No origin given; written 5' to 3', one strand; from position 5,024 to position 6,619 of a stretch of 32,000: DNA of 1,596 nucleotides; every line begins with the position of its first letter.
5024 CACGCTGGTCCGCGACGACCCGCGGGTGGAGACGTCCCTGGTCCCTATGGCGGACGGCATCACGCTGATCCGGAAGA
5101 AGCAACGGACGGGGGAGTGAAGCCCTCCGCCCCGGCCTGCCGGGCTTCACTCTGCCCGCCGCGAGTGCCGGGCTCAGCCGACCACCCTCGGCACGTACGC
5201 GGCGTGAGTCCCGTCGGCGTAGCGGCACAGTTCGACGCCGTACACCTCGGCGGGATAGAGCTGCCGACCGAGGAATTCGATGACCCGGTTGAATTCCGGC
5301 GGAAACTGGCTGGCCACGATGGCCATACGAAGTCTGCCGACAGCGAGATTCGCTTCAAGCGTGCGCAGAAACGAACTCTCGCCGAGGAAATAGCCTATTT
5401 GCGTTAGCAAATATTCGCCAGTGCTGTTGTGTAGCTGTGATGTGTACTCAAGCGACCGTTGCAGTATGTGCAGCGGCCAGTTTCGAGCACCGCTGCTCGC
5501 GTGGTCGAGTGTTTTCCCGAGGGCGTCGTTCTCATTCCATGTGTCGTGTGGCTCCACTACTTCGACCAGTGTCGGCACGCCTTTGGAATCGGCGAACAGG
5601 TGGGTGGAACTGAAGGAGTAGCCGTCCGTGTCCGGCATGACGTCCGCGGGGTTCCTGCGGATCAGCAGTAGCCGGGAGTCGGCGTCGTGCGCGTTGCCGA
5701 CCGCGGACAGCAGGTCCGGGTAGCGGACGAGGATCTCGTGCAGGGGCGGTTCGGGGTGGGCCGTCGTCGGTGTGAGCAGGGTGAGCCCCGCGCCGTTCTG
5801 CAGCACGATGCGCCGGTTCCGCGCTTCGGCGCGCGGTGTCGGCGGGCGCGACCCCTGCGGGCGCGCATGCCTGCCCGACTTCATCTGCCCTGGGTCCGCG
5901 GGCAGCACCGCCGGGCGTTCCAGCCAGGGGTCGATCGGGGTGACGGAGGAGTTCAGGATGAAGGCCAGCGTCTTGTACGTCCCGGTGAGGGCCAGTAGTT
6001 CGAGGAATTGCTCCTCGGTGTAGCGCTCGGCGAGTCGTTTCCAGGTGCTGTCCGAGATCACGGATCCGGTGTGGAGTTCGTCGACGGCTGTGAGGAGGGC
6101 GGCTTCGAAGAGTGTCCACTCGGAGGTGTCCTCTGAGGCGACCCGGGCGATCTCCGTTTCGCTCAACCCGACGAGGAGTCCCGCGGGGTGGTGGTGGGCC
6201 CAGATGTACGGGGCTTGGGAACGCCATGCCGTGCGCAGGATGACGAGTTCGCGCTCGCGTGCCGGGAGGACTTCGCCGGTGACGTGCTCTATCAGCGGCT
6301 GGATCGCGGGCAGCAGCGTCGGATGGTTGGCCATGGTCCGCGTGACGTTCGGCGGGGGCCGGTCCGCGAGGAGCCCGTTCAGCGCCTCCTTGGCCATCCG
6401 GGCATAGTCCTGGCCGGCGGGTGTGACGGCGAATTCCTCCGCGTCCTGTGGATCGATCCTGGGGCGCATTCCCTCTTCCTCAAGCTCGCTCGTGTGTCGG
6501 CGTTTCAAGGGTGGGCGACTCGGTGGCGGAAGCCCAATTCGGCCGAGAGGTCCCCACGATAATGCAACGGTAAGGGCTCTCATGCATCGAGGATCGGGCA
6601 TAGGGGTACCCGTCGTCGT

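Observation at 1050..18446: Orphan mini assembly line: a complete methoxymalonyl-ACP cassette serving a single-polypeptide KSQ-primed PKS-TE, predicted product a C8 methoxy-triketide pyrone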

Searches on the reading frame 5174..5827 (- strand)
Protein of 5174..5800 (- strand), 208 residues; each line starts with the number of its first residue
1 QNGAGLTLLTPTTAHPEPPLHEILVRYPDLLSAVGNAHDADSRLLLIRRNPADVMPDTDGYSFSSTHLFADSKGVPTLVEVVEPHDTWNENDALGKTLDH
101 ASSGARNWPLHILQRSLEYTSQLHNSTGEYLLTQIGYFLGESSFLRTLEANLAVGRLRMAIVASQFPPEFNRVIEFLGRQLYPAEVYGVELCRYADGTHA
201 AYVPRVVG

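Call 49: search_protein_families(library=pfam, proteins=[window:5174-5800:-], max_evalue=1)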
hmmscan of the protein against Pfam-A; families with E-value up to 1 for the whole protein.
window:5174-5800:- (208 aa): 0 families

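Call 63: search_solved_structures(query=A3, max_evalue=10, show_alignments=2)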
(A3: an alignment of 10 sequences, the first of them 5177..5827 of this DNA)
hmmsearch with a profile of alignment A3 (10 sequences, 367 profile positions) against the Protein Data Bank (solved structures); distinct sequences matched with E-value up to 10: 0.
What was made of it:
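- Tried and rejected: A profile search of the C-domain against PDB sequences found nothing (call 63).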

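Call 68: predict_structure(alignment_id=A3)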
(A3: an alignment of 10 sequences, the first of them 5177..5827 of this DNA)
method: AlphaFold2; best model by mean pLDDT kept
length: 217 residues; sequences in the alignment: 10
mean_pLDDT: 76.5   pTM: 0.77
mean pLDDT of the five models: 76.5, 75.4, 73.8, 72.2, 39.3
residues with pLDDT >= 90: 12; 70-90: 154; 50-70: 32; < 50: 19
segments of 3 or more residues with pLDDT < 50: 43-47, 62-73
pLDDT, mean of each block of 10 residues (from residue 1): 68 84 69 82 49 77 43 70 88 59 75 78 85 80 76 91 88 83 86 85 85 83
secondary structure, 60 per line:
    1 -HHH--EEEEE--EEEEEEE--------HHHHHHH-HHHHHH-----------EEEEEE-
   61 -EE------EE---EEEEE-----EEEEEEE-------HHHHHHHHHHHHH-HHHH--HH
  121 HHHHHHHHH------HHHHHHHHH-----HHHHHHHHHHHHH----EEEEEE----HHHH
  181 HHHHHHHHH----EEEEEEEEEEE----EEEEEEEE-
elements in order: E7-11 E14-20 H29-35 H37-42 E54-59 E75-79 E85-91 H99-111 H113-116 H119-129 H136-144 H150-162 E167-172 H177-189 E194-204 E209-216

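Call 70: fold_search(model_id=the predicted structure, library=pdb)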
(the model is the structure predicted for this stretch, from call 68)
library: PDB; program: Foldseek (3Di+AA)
matches with E <= 10: 488; with E <= 0.001: 0
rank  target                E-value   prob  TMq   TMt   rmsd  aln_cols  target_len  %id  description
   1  5gkj_B                1.2e-02  0.89  0.30  0.29  15.5       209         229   12  Structure of EndoMS in apo form (released 2016-11-02)
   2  5csl_A                3.0e-02  0.21  0.23  0.04  15.3       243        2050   10  Crystal structure of the 500 kD yeast acetyl-CoA carboxylase holoenzyme dimer (released 2015-10-28)
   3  5trc_A                3.8e-02  0.13  0.19  0.12  13.3       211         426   10  Crystal structure of phosphorylated AC3-AC5 domains of yeast acetyl-CoA carboxylase (released 2016-12-07)
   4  8wl6                  7.4e-02  0.14  0.15  0.03  15.9       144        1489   10  Structure of 1,3-beta-glucan synthase component FKS1 (released 2025-02-19)
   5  4zre_A                7.4e-02  0.12  0.21  0.17  15.3       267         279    9  Crystal structure of SMG1 F278D mutant (released 2015-09-23)
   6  9wzv_A                8.8e-02  0.33  0.21  0.04  11.7       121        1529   13  Cryo-EM structure of Fks1 with intact active site (released 2026-02-18)
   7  5i6g_A                8.8e-02  0.14  0.23  0.07  15.9       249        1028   11  Crystal structure of C-terminal variant 2 of Chaetomium thermophilum acetyl-CoA carboxylase (released 2016-04-20)
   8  2ola                  8.8e-02  0.07  0.11  0.09  18.9       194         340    8  Crystal structure of O-succinylbenzoic acid synthetase from Staphylococcus aureus, cubic crystal form (released 2007-02-06)
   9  9q23_C                1.1e-01  0.09  0.15  0.12  15.6       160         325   13  DX2-CX3-RAD51 structure in the intermediate state (released 2026-03-04)
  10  5cs4_A                1.4e-01  0.08  0.18  0.12  13.0       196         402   11  Crystal structure of domains AC3-AC5 of yeast acetyl-CoA carboxylase (released 2015-10-28)
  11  5csk_A                1.7e-01  0.10  0.24  0.04  17.5       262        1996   10  Crystal structure of yeast acetyl-CoA carboxylase, unbiotinylated (released 2015-10-28)
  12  3uue_A                2.0e-01  0.07  0.19  0.17  14.5       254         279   12  Crystal structure of mono- and diacylglycerol lipase from Malassezia globosa (released 2012-04-25)
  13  8gxk_D                2.9e-01  0.05  0.14  0.15  15.8       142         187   18  Pseudomonas jinjuensis N-acetyltransferase (released 2022-10-12)
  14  4zrd_A                3.3e-01  0.08  0.23  0.19  15.1       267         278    9  Crystal structure of SMG1 F278N mutant (released 2015-09-23)
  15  9q2a_A                3.3e-01  0.08  0.18  0.13  15.9       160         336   12  BCDX2-CX3-RAD51-RAD51-ssDNA supercomplex (released 2026-03-04)
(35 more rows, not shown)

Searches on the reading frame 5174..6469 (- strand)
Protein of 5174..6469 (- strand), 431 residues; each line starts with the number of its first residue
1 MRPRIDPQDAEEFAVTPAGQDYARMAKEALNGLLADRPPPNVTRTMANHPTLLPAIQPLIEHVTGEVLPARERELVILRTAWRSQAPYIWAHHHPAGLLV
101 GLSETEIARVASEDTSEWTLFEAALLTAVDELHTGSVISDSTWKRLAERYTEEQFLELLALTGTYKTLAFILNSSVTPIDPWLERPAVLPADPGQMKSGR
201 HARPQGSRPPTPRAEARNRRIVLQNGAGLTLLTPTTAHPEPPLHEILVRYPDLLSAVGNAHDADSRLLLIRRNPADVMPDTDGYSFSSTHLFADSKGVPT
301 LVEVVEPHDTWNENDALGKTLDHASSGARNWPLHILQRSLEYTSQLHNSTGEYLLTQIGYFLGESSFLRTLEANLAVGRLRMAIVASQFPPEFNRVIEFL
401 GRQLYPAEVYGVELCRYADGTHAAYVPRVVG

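Call 55: predict_structure(alignment_id=A2)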
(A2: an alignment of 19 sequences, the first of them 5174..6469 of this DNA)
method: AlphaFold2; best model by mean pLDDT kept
length: 431 residues; sequences in the alignment: 19
mean_pLDDT: 69.6   pTM: 0.47
mean pLDDT of the five models: 69.6, 69.1, 68.2, 65.5, 59.9
residues with pLDDT >= 90: 44; 70-90: 203; 50-70: 109; < 50: 75
segments of 3 or more residues with pLDDT < 50: 1-11, 29-31, 33-37, 177-218, 278-288
pLDDT, mean of each block of 10 residues (from residue 1): 36 53 53 49 55 62 68 91 79 79 84 84 94 89 92 88 83 52 33 34 35 45 63 63 70 67 68 55 44 89 70 64 72 84 81 86 90 88 82 81 82 77 74 67
secondary structure, 60 per line:
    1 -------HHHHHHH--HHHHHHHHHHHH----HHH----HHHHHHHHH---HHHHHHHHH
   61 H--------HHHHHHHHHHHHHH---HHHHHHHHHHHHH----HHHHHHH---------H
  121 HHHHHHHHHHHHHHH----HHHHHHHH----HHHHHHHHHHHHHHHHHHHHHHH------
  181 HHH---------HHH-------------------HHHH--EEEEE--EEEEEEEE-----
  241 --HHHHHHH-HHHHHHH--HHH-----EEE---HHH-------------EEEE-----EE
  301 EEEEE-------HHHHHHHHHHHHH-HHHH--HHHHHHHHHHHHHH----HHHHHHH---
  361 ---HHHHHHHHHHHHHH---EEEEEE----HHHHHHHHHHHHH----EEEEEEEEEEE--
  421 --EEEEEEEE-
elements in order: H8-14 H17-28 H40-48 H52-61 H70-83 H87-99 H104-110 H120-135 H140-147 H152-174 H215-218 E221-225 E228-235 H243-249 H251-257 E268-270 E290-293 E299-305 H313-325 H327-330 H333-346 H351-357 H364-377 E381-386 H391-403 E408-418 E423-430
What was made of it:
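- On AhpD/CMD superfamily (product of 5174-6469): Model pLDDT is 79-94 across residues 71-170 (call 55).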

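Call 61: fold_search(model_id=the predicted structure, library=pdb)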
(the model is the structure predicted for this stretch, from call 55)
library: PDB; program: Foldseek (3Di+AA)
matches with E <= 10: 186; with E <= 0.001: 6
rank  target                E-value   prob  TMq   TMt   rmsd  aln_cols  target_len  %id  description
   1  2gmy_A                2.6e-04  1.00  0.28  0.77   4.9       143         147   20  Crystal Structure of a Protein of Unknown Function ATU0492 from Agrobacterium tumefaciens, Putative Antioxidant Defenc (released 2006-05-09)
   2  2gmy_D                5.3e-04  1.00  0.29  0.79   4.3       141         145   20  Crystal Structure of a Protein of Unknown Function ATU0492 from Agrobacterium tumefaciens, Putative Antioxidant Defenc (released 2006-05-09)
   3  6ohj_A                6.1e-04  1.00  0.30  0.61   5.5       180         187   18  Crystal Structure of the Debrominase Bmp8 C82A in Complex with 2,3,4-tribromopyrrole (released 2019-05-29)
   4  2gmy_C                6.5e-04  1.00  0.28  0.78   4.3       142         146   20  Crystal Structure of a Protein of Unknown Function ATU0492 from Agrobacterium tumefaciens, Putative Antioxidant Defenc (released 2006-05-09)
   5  6e8l_A                7.1e-04  1.00  0.29  0.64   4.3       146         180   21  Crystal Structure of Alkyl hydroperoxidase D (AhpD) from Streptococcus pneumoniae (Strain D39/ NCTC 7466) (released 2019-08-28)
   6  2gmy_B                9.1e-04  1.00  0.29  0.78   4.3       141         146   20  Crystal Structure of a Protein of Unknown Function ATU0492 from Agrobacterium tumefaciens, Putative Antioxidant Defenc (released 2006-05-09)
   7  6ohi_A                1.0e-03  1.00  0.31  0.63   5.3       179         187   17  Crystal Structure of the Debrominase Bmp8 (Apo) (released 2019-05-29)
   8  7xw1                  1.6e-03  1.00  0.28  0.82   2.5       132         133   18  The crystal structure of AhpD from Pseudomonas aeruginosa (released 2022-06-29)
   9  6ohi_B                1.7e-03  1.00  0.31  0.64   5.2       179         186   17  Crystal Structure of the Debrominase Bmp8 (Apo) (released 2019-05-29)
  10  3lvy_E                1.8e-03  1.00  0.29  0.66   4.2       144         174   17  Crystal Structure of Carboxymuconolactone Decarboxylase Family Protein SMU.961 from Streptococcus mutans (released 2010-03-09)
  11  3lvy_F                2.1e-03  1.00  0.28  0.61   4.3       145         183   17  Crystal Structure of Carboxymuconolactone Decarboxylase Family Protein SMU.961 from Streptococcus mutans (released 2010-03-09)
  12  2ijc_I                2.4e-03  1.00  0.27  0.75   2.5       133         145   20  Structure of a Conserved Protein of Unknown Function PA0269 from Pseudomonas aeruginosa (released 2006-12-26)
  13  2prr_D                2.6e-03  1.00  0.32  0.67   4.5       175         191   19  Crystal structure of alkylhydroperoxidase AhpD core: uncharacterized peroxidase-related protein (YP_296737.1) from Ral (released 2007-05-29)
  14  6e8l_B                2.9e-03  1.00  0.29  0.62   4.3       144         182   20  Crystal Structure of Alkyl hydroperoxidase D (AhpD) from Streptococcus pneumoniae (Strain D39/ NCTC 7466) (released 2019-08-28)
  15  3lvy_A                3.0e-03  1.00  0.29  0.62   4.2       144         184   17  Crystal Structure of Carboxymuconolactone Decarboxylase Family Protein SMU.961 from Streptococcus mutans (released 2010-03-09)
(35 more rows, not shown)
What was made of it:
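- On AhpD/CMD superfamily (product of 5174-6469): Foldseek hits to 2gmy, 6ohj, 6e8l and 7xw1 (call 61).
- Closest known: AhpD/CMD-fold proteins, including the debrominase Bmp8. Same: The N-terminal domain of the 5174-6469 product has this fold (Foldseek E 3e-4 to 1e-3, TM 0.6-0.8 on the target; call 61).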
